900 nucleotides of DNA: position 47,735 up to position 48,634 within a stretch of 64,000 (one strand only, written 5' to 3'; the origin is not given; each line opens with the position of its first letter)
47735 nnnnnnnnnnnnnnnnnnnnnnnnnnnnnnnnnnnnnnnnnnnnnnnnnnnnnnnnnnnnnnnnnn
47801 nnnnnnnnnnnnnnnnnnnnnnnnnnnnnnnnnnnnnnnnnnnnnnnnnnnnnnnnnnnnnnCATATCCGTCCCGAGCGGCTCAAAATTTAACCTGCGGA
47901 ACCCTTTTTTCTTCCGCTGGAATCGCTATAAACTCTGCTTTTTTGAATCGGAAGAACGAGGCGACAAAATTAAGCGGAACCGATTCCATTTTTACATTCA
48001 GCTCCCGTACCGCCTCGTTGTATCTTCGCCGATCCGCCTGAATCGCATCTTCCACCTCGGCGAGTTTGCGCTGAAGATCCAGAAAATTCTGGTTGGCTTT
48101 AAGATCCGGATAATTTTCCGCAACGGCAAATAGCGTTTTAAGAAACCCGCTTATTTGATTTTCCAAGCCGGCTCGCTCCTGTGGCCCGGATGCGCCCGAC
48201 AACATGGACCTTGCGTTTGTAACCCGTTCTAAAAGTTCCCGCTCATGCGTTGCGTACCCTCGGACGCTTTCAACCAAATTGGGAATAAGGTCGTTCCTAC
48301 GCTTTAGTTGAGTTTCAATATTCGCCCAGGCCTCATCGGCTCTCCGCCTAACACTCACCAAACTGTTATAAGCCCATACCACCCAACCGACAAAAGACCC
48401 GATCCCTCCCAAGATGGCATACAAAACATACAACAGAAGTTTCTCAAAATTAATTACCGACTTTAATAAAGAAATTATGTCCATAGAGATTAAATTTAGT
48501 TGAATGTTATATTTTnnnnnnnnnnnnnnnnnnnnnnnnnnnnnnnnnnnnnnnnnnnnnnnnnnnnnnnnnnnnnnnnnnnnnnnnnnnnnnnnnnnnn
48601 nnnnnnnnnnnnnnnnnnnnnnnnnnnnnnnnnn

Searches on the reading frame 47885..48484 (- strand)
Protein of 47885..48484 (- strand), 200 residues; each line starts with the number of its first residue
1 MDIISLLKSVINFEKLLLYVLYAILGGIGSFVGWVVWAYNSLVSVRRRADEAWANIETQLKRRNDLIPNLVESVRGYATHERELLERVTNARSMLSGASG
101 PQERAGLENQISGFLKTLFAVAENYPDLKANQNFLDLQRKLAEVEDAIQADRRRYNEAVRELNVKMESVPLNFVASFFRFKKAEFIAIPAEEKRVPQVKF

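Call 79: search_protein_families(library=pfam, proteins=[window:47885-48484:-], max_evalue=0.001)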
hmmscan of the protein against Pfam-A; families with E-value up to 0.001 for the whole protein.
window:47885-48484:- (200 aa): 1 family
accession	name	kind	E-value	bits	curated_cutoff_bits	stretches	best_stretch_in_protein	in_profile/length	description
PF04011.17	LemA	-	3.6e-56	189.6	26.2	1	52-200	1-149/149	LemA family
